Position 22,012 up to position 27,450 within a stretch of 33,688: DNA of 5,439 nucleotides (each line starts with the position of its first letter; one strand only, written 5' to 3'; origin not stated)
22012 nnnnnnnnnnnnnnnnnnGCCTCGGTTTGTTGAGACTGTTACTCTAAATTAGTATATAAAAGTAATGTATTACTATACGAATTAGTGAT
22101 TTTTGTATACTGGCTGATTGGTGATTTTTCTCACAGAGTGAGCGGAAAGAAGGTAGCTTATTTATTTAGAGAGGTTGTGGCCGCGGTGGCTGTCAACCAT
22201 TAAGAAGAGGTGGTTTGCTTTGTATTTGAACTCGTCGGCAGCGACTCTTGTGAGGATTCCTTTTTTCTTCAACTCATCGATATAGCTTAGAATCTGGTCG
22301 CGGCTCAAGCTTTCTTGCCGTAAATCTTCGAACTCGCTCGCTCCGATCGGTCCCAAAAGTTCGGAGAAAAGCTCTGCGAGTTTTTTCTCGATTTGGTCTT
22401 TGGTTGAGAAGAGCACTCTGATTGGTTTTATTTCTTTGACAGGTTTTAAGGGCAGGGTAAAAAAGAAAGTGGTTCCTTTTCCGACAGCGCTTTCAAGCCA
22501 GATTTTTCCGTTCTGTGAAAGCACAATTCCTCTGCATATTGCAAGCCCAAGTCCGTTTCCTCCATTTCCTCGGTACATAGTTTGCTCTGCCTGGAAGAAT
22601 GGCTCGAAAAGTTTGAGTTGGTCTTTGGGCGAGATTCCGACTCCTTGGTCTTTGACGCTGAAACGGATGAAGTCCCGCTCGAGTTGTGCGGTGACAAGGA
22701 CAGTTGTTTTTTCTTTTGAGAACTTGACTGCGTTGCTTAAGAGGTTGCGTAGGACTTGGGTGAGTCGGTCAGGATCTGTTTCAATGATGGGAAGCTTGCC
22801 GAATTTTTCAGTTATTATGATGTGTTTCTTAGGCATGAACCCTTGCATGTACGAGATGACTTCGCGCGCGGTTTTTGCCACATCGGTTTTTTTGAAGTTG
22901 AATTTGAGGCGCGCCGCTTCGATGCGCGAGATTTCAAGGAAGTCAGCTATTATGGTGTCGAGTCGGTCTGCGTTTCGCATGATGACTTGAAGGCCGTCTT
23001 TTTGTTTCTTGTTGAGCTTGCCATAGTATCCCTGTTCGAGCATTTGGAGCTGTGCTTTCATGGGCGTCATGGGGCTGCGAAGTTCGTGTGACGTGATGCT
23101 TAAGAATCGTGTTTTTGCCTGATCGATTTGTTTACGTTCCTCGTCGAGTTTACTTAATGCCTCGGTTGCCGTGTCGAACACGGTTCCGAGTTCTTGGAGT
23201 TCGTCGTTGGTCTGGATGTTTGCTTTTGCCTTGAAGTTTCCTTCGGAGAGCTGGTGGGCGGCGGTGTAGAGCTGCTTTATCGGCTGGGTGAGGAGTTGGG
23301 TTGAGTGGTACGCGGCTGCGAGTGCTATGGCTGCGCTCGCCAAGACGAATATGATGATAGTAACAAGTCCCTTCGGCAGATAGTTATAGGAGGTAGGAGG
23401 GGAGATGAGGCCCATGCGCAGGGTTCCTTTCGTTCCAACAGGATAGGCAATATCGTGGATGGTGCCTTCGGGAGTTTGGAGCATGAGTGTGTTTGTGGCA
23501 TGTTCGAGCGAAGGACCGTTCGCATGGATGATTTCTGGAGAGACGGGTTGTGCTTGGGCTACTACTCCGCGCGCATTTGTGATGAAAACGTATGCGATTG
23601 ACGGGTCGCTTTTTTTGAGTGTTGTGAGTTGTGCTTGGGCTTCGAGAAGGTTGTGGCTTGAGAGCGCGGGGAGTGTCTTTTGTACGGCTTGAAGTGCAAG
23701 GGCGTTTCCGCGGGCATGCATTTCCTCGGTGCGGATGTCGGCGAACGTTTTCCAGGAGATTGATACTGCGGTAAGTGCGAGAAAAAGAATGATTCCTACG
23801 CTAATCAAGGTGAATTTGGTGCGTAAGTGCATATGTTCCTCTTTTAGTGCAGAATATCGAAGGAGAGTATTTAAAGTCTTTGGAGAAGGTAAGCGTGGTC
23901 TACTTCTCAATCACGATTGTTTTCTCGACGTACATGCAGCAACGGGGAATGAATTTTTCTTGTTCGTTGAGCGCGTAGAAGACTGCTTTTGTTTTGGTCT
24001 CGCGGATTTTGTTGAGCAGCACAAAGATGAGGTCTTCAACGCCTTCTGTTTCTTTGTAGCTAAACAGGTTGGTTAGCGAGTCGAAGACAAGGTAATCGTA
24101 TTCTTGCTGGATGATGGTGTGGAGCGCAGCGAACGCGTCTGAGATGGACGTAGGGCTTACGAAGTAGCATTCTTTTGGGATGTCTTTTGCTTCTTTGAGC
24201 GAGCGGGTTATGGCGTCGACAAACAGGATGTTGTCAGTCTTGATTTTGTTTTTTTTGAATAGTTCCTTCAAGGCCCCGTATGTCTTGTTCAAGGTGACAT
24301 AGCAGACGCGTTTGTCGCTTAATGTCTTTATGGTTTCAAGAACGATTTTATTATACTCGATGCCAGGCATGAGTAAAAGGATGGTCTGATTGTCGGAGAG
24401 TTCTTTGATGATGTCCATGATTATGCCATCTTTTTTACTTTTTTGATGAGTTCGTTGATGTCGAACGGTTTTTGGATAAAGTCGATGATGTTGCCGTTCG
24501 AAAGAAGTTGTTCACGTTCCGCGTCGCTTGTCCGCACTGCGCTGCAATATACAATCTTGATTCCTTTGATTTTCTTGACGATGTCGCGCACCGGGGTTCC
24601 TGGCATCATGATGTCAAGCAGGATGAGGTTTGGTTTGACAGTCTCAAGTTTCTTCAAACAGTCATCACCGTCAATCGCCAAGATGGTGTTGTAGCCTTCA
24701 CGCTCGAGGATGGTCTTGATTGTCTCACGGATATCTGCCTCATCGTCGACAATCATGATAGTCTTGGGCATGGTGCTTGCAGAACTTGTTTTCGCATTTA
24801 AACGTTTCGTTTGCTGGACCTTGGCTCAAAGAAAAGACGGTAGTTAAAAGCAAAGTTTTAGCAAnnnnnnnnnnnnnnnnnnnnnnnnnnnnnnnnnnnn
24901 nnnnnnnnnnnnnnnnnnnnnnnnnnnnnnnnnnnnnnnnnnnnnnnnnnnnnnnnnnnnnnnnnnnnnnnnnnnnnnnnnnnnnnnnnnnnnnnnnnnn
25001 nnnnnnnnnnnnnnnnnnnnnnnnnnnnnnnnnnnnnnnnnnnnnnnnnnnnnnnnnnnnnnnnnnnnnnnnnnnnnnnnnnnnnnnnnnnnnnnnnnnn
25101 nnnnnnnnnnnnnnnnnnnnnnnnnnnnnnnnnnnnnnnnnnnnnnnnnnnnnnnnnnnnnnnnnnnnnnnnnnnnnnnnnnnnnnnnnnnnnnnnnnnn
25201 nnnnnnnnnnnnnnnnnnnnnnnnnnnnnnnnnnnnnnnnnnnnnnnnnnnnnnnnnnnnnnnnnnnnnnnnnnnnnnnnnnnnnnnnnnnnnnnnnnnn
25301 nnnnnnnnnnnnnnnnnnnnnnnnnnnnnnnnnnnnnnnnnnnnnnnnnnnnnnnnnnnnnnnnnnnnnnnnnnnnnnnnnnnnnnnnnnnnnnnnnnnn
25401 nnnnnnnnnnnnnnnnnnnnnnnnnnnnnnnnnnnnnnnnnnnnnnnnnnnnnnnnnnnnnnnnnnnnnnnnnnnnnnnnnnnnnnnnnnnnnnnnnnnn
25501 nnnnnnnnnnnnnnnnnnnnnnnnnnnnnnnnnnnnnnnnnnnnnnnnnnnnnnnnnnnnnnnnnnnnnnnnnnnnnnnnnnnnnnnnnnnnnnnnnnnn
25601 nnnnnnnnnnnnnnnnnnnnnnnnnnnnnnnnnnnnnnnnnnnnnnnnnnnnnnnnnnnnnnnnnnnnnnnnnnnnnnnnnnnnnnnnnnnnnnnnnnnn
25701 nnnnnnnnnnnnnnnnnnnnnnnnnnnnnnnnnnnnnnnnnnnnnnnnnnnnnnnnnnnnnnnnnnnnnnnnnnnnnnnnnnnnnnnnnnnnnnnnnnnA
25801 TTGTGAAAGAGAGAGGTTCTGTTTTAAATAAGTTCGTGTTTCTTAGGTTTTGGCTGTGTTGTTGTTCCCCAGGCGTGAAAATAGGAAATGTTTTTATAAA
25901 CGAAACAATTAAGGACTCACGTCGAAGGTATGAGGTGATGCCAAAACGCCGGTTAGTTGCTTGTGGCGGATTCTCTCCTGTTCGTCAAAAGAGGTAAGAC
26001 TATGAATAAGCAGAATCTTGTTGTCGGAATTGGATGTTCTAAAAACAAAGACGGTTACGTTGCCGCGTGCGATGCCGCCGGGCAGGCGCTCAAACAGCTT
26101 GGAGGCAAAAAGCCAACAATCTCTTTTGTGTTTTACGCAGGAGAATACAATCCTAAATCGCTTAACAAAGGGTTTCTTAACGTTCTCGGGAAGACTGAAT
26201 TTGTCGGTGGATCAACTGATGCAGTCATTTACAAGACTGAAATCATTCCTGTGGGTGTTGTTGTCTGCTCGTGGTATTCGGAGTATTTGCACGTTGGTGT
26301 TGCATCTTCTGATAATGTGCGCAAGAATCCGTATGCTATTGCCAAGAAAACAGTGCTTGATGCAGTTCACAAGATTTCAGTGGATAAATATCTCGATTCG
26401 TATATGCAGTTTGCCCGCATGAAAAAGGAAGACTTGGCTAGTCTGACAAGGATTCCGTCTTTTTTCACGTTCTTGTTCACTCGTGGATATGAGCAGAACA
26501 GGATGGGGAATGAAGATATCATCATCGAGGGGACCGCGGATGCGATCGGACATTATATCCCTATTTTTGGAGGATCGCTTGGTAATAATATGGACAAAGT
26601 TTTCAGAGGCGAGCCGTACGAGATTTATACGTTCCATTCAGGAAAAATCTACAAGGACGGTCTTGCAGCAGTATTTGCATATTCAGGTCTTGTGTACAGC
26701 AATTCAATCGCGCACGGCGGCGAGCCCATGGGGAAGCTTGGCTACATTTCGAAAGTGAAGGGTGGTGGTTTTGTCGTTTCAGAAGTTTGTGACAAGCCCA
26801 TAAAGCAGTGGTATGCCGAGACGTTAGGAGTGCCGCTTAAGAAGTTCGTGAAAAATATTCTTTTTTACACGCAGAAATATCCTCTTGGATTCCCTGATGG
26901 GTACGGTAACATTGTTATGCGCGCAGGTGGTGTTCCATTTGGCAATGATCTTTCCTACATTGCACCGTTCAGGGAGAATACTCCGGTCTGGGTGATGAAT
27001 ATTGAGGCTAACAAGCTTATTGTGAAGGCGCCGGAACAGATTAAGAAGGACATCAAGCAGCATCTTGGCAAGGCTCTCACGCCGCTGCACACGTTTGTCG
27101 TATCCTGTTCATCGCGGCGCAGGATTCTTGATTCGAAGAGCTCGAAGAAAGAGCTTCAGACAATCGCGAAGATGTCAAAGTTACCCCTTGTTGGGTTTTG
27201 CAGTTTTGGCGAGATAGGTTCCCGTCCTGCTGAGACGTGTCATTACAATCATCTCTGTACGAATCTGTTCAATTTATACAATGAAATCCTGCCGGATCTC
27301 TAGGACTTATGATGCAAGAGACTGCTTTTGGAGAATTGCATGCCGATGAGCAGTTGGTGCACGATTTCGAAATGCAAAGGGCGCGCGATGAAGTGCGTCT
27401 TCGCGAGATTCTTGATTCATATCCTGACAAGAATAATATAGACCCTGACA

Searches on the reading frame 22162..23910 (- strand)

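Call 9: search_protein_families(library=pfam, proteins=[window:22162-23910:-], max_evalue=0.01)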
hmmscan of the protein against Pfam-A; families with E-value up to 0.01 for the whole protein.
window:22162-23910:- (582 aa): 3 families
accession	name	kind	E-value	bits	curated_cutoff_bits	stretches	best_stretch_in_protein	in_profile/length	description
PF02518.31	HATPase_c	-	1e-29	103.6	26.4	1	378-489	1-110/111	Histidine kinase-, DNA gyrase B-, and HSP90-like ATPase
PF00512.31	HisKA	-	8.4e-16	58.2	26.9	1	265-332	1-65/66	His Kinase A (phospho-acceptor) domain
PF00672.30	HAMP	-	1.6e-07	32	25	1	206-253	5-52/53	HAMP domain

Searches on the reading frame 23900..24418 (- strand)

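Call 9: search_protein_families(library=pfam, proteins=[window:23900-24418:-], max_evalue=0.01)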
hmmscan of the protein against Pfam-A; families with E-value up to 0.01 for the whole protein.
window:23900-24418:- (172 aa): 1 family
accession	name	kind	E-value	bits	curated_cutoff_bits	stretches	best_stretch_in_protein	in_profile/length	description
PF24336.1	DUF7504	-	0.0055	17.6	27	1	95-148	96-156/179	Family of unknown function (DUF7504)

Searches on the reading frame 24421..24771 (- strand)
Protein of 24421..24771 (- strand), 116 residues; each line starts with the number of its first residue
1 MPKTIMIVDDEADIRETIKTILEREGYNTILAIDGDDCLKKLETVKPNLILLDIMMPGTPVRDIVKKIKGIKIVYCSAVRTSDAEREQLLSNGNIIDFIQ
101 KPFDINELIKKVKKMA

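Call 9: search_protein_families(library=pfam, proteins=[window:24421-24771:-], max_evalue=0.01)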
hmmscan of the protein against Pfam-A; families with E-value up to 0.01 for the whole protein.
window:24421-24771:- (116 aa): 1 family
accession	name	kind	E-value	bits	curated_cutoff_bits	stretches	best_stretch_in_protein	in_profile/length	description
PF00072.30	Response_reg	-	3e-19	69.6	30.2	1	5-113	1-111/111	Response regulator receiver domain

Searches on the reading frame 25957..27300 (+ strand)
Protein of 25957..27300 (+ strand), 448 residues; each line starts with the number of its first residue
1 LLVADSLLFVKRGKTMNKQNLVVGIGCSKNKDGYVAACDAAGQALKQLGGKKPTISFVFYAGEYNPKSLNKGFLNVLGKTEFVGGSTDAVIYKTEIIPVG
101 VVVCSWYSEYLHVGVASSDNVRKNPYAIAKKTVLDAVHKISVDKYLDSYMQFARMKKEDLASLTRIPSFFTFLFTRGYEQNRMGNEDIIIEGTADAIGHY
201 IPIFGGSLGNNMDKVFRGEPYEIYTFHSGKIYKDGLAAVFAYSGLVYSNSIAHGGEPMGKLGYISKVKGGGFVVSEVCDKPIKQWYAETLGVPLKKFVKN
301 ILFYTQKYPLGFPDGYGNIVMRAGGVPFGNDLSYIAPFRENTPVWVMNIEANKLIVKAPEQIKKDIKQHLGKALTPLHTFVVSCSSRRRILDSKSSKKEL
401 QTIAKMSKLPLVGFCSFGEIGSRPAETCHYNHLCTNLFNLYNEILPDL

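Call 9: search_protein_families(library=pfam, proteins=[window:25957-27300:+], max_evalue=0.01)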
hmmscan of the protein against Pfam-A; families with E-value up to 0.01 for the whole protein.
window:25957-27300:+ (448 aa): 2 families
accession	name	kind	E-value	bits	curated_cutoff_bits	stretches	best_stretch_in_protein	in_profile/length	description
PF08495.15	FIST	-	1.1e-16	61.7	23.2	1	57-269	4-180/189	FIST N domain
PF10442.14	FIST_C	-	8.3e-15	55.5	28.5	1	284-421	3-130/131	FIST C domain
